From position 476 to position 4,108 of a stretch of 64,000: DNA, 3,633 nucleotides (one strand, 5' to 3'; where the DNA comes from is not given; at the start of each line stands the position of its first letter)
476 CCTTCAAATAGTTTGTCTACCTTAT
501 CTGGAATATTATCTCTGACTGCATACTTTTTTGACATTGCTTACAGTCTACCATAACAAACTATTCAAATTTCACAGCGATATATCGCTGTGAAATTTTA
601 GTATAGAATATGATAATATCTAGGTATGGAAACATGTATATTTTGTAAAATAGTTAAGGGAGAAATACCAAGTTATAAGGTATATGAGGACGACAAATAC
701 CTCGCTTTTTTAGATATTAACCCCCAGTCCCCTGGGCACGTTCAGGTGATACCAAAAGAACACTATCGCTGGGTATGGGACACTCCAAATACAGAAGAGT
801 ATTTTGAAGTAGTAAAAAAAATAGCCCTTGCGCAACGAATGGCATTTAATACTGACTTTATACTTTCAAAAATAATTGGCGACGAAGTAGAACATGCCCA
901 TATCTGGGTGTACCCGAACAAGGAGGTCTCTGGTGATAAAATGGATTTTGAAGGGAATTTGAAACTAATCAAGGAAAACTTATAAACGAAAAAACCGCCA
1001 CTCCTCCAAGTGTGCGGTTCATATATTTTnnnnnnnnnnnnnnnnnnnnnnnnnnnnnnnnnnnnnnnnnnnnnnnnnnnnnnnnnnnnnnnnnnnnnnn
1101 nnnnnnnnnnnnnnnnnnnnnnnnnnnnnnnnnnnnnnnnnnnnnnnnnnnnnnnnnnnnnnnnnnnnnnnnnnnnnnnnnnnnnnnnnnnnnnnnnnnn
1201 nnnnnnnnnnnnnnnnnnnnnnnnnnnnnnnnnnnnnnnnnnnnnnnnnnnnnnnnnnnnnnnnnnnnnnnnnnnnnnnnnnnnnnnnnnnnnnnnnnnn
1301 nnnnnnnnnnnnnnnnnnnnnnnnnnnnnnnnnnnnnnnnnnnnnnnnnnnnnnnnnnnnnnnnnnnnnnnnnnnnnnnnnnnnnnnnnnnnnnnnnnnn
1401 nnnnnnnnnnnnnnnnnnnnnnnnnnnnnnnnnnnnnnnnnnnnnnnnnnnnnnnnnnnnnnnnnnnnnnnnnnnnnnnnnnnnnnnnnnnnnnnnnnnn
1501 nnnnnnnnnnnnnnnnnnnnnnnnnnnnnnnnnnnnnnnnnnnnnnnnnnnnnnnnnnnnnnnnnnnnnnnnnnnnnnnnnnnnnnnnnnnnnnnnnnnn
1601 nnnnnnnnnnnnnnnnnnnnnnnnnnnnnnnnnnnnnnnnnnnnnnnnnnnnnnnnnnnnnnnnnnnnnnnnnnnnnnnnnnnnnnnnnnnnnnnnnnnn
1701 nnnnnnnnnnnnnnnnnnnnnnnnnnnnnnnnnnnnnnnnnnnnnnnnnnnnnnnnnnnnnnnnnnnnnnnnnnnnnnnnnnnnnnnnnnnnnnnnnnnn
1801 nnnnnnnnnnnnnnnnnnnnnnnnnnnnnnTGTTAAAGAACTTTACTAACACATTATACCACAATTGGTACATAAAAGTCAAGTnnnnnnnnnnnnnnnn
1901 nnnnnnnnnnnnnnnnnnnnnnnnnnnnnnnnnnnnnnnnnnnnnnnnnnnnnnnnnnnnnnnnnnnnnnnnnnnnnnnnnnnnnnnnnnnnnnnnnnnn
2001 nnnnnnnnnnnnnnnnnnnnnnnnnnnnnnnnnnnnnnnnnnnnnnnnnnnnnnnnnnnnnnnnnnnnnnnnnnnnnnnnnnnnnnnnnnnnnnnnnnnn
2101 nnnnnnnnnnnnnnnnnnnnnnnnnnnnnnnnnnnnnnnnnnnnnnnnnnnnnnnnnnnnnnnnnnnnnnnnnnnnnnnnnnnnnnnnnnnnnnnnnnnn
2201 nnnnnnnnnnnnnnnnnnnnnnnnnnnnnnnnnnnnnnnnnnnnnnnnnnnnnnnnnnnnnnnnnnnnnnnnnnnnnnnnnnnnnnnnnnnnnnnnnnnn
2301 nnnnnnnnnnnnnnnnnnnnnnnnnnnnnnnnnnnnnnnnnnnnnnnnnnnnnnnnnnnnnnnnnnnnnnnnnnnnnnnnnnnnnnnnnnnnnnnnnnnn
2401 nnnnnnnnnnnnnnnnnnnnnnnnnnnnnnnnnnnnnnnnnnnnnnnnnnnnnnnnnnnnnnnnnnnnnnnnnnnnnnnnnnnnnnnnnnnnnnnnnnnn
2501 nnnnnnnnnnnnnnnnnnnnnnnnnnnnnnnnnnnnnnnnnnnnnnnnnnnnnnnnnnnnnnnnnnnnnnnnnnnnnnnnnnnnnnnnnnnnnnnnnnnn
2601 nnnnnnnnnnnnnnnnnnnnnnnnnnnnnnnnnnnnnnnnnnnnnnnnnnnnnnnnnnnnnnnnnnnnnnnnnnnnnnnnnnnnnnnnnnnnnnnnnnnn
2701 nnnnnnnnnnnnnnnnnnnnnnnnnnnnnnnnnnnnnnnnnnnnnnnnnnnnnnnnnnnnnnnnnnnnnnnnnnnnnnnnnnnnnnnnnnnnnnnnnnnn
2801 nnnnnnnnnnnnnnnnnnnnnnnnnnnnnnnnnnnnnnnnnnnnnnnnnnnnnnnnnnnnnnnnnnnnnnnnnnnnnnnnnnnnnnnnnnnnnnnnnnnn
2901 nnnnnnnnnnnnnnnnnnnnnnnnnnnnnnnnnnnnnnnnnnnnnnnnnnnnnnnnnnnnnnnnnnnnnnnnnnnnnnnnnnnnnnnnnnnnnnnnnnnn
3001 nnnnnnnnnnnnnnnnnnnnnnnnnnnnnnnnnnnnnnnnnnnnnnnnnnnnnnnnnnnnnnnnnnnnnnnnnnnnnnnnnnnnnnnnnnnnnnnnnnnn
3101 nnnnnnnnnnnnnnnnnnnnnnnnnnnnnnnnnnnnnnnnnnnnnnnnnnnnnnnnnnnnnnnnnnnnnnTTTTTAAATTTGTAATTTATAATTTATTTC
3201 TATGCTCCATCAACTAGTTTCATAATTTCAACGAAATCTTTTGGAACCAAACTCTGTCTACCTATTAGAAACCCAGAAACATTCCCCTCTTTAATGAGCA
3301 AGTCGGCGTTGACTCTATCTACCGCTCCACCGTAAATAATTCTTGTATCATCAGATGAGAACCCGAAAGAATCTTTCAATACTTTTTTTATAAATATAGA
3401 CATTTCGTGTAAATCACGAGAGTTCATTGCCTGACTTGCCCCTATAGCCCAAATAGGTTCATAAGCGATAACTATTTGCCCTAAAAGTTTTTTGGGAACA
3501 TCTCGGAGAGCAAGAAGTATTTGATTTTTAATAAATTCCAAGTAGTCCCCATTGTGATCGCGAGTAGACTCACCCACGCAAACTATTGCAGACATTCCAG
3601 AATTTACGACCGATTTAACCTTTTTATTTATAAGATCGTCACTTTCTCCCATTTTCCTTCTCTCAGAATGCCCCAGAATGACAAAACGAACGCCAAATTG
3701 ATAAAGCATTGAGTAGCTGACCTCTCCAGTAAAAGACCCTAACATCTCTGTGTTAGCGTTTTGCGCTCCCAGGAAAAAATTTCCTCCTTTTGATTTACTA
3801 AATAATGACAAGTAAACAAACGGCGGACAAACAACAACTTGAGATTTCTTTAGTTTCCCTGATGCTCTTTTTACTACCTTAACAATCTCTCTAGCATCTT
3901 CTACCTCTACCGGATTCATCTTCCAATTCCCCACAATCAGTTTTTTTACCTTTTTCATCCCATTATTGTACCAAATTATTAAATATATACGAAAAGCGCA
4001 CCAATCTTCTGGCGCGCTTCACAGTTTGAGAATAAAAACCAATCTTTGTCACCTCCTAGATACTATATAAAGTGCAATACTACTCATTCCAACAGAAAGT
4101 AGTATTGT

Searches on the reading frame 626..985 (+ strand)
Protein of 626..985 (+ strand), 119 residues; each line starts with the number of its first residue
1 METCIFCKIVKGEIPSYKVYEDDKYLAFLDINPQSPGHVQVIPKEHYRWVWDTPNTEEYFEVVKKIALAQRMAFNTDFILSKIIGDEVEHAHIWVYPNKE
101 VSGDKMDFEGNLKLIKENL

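Call 23: search_protein_families(library=pfam, proteins=[window:626-985:+], max_evalue=0.001)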
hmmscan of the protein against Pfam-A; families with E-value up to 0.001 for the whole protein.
window:626-985:+ (119 aa): 2 families
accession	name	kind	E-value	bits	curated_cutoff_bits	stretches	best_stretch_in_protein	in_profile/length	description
PF01230.28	HIT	-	2.5e-16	60.5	21.5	1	11-100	1-97/98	HIT domain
PF11969.13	DcpS_C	-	1.9e-11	44.8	24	1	4-66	2-62/114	Scavenger mRNA decapping enzyme C-term binding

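Call 52: find_encoding_contigs(protein=window:626-985:+, flank=10000, max_places=3)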
Protein window:626-985:+ (119 aa): 2 contigs read that carry it; 2 places shown.
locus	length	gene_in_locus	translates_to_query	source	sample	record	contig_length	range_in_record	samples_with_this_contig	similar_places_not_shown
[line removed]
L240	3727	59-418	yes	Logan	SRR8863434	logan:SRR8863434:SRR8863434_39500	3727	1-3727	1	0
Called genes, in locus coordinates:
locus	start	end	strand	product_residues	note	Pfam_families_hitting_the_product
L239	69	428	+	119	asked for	PF11969:DcpS_C, PF01230:HIT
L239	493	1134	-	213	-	-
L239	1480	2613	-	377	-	PF00162:PGK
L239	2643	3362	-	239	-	PF00121:TIM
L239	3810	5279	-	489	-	-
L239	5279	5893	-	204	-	PF07963:N_methyl (weak)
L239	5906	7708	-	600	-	PF07963:N_methyl (weak), PF17802:SpaA (faint), PF13620:CarboxypepD_reg, PF13715:CarbopepD_reg_2 (faint)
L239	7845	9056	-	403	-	PF28597:T2SSF_N (weak), PF00482:T2SSF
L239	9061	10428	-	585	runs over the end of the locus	PF05157:MshEN, PF00437:T2SSE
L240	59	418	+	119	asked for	PF11969:DcpS_C, PF01230:HIT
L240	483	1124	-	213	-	-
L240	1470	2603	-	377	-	PF00162:PGK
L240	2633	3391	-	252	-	PF00121:TIM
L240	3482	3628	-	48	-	-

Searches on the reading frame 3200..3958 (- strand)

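Call 23: search_protein_families(library=pfam, proteins=[window:3200-3958:-], max_evalue=0.001)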
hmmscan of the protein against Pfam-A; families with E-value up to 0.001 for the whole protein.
window:3200-3958:- (252 aa): 1 family
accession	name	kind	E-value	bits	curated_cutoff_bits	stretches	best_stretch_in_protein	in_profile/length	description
PF00121.24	TIM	-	5.8e-70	236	20.1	1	6-247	1-243/245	Triosephosphate isomerase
